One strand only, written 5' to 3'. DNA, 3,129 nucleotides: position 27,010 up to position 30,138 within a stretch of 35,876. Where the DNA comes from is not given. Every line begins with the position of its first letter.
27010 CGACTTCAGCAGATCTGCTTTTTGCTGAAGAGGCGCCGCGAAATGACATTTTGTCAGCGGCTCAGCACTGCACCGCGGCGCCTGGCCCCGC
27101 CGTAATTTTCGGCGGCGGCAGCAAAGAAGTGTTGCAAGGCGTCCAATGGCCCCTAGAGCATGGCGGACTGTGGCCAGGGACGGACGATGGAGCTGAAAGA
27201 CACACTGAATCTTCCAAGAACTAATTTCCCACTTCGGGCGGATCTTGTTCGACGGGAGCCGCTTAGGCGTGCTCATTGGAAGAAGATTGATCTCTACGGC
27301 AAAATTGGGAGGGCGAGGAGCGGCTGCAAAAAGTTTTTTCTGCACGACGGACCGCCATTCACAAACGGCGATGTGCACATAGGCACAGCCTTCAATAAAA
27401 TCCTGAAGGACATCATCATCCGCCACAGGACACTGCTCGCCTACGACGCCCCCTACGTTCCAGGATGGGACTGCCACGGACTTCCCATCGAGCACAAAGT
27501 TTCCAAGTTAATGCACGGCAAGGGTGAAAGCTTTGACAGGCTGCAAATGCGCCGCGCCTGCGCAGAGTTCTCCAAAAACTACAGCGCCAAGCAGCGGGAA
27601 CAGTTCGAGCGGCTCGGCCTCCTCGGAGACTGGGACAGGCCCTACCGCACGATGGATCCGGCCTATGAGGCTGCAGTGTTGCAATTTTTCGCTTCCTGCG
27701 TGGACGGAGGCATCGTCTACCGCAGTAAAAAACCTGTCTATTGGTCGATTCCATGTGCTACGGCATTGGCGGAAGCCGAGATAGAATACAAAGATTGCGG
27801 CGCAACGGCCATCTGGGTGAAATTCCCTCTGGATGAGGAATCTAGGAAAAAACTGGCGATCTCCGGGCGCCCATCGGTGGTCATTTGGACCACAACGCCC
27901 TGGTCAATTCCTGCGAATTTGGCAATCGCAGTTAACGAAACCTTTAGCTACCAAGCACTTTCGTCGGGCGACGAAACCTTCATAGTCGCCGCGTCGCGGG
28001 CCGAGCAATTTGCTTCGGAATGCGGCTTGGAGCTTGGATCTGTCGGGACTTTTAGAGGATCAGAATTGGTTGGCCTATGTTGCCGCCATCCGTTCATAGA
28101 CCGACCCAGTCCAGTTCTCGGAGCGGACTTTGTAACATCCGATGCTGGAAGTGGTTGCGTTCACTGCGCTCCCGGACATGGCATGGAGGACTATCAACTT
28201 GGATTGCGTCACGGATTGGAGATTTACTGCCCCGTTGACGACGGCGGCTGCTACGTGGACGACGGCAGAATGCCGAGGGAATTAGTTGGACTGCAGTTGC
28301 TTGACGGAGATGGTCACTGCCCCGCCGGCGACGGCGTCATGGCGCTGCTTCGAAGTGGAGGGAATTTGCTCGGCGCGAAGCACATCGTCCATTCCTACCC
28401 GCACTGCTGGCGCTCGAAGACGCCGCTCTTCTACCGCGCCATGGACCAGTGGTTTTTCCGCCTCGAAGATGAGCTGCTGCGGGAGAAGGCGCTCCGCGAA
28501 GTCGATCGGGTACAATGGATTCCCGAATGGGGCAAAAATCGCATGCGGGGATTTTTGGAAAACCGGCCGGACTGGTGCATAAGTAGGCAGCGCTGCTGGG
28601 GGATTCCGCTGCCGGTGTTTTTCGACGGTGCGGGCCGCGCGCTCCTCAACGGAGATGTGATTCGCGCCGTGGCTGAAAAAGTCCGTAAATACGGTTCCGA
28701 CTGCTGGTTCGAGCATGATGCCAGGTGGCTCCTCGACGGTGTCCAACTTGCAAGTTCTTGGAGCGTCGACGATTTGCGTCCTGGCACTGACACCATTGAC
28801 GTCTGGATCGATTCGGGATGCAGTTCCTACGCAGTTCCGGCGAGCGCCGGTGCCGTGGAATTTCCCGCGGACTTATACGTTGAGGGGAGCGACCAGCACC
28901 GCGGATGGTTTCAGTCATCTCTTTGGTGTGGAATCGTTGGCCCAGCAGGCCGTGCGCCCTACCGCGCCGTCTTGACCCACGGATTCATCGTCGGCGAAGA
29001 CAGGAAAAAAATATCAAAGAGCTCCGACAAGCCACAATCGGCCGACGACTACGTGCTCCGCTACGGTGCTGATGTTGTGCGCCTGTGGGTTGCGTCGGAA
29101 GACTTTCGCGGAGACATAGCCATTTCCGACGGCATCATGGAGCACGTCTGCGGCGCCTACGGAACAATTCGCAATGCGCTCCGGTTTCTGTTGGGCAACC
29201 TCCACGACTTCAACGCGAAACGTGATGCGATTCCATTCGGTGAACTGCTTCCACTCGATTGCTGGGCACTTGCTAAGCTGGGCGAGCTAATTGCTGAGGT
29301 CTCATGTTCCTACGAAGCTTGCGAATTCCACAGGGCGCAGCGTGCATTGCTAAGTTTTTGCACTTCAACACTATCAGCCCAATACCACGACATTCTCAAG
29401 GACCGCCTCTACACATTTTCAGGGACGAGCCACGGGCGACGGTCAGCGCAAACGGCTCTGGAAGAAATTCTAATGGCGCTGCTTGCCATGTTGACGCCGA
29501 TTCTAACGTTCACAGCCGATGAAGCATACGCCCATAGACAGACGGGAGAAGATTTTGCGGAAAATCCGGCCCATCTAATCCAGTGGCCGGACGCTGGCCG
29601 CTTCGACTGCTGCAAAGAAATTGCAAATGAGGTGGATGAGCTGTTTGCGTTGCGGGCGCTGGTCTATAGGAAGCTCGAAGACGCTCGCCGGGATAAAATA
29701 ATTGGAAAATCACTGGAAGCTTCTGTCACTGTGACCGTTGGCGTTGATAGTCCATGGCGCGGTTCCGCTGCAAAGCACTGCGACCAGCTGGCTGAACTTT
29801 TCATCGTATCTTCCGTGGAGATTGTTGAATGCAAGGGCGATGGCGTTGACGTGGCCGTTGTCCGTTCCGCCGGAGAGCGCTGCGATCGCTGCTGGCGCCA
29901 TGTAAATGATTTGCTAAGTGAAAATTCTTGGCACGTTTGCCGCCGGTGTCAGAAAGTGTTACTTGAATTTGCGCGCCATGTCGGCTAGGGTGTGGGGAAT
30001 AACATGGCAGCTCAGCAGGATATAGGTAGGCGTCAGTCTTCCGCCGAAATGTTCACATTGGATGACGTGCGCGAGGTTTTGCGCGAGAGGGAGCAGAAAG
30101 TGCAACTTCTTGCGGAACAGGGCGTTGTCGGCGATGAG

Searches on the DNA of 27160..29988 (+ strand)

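Call 15: search_dna_similar(query=window:27160-29988:+, collection=plasmids, mode=near, max_rows=5)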
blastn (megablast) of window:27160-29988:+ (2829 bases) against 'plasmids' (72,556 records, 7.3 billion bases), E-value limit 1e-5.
No match.
